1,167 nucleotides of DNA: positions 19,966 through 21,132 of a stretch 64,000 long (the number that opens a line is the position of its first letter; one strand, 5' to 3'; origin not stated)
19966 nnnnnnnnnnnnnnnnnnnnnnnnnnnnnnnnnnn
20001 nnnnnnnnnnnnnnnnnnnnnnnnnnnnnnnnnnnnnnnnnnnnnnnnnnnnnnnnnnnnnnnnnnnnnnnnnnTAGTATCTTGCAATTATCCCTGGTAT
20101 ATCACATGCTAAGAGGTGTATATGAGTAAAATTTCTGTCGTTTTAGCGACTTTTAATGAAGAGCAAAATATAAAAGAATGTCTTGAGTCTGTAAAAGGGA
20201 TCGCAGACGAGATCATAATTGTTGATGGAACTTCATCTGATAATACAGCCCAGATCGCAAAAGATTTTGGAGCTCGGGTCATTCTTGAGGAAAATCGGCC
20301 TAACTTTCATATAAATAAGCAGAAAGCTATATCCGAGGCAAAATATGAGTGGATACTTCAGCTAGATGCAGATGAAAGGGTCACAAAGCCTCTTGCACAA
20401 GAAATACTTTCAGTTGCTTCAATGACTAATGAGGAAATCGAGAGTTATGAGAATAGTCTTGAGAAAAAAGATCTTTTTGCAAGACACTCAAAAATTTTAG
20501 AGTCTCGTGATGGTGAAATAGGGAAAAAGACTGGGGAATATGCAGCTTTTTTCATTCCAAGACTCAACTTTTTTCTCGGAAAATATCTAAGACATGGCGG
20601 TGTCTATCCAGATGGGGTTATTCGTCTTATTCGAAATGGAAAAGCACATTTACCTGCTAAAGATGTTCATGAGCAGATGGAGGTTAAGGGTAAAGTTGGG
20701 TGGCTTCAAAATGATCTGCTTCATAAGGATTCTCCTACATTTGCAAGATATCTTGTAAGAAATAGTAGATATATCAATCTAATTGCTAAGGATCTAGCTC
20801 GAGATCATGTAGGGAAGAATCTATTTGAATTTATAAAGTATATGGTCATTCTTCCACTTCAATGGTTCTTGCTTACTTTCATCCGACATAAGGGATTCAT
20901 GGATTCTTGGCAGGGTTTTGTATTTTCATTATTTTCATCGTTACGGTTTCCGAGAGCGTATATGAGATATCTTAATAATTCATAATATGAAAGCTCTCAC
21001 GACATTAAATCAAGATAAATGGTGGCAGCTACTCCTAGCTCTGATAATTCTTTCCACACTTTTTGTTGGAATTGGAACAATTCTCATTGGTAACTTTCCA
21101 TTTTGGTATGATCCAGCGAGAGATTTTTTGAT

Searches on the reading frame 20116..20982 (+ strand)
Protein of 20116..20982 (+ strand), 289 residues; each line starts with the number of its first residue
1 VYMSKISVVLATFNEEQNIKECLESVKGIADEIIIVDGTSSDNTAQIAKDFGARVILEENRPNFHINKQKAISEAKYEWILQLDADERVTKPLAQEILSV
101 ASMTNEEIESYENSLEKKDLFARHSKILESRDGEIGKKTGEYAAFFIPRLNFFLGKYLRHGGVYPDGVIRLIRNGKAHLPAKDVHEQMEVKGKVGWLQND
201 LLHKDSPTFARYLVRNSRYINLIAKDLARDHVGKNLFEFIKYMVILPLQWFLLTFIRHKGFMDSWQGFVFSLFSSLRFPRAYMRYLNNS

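Call 30: search_protein_families(library=pfam, proteins=[window:20116-20982:+], max_evalue=0.001)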
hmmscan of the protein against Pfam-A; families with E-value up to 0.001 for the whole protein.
window:20116-20982:+ (289 aa): 2 families
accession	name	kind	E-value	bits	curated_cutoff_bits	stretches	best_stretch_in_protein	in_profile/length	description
PF00535.33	Glycos_transf_2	-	8.6e-21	75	23.3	1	7-105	1-107/168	Glycosyl transferase family 2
PF13704.12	Glyco_tranf_2_4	-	1.5e-05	25.8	27.5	1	14-92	2-87/98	Glycosyl transferase family 2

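Call 71: search_protein_families(library=ncbifam, proteins=[window:20116-20982:+], max_evalue=0.001)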
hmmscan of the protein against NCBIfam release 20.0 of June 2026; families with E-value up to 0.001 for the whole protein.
window:20116-20982:+ (289 aa): 14 families
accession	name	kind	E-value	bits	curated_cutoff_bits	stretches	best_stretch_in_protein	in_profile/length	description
TIGR04195.1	S_glycosyl_SunS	equivalog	6.2e-15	55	350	1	6-101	59-155/421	SunS family peptide S-glycosyltransferase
TIGR04283.1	glyco_like_mftF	equivalog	1.1e-14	54.5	182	1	6-127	1-123/221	TIGR04283 family arsenosugar biosynthesis glycosyltransferase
NF010496.0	PRK13915.1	equivalog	7.1e-10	38.4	262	1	4-60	31-93/307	glucosyl-3-phosphoglycerate synthase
TIGR04182.1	glyco_TIGR04182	equivalog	1.5e-09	37.7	325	1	6-94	2-90/293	S-layer glycoprotein N-glycosyltransferase AglJ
NF041391.1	DPhHxTase_Halo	equivalog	7e-09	35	375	1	11-93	2-83/213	dolichyl-phosphate hexose transferase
NF045692.1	OglycostaseCruG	equivalog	1.4e-08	34.1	600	1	3-107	40-158/386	2'-O-glycosyltransferase CruG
NF007482.0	PRK10073.1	equivalog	8.2e-08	31.6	423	1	4-106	6-115/334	glycosyltransferase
NF038302.1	EPS_HpsE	equivalog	3.5e-07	29.5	300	1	5-90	2-100/307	hormogonium polysaccharide biosynthesis glycosyltransferase HpsE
TIGR03937.1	PgaC_IcaA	equivalog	2.8e-06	26.6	422.3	1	4-89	45-138/407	poly-beta-1,6-N-acetyl-D-glucosamine synthase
NF050050.1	ProtGlycPglI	equivalog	6.2e-06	25.8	500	1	3-99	1-106/306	GalNAc(5)-diNAcBac-PP-undecaprenol beta-1,3-glucosyltransferase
NF047683.1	TeichurnBiosyTuaG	equivalog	8.7e-06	25.6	400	1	4-90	6-100/252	teichuronic acid biosynthesis protein TuaG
NF058614.1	PPMAGASynPpgS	equivalog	8.9e-06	25.3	370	1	8-56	4-52/226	polyprenyl-phospho-N-acetylgalactosaminyl synthase PpgS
NF041875.1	EPS_EpsD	equivalog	6.6e-05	22.5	370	1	6-98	1-101/325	exopolysaccharide biosynthesis glycosyltransferase EpsD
NF053739.1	GlytfEpsEBac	equivalog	0.00091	18.3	450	0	5-87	2-93/265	glycosyltransferase EpsE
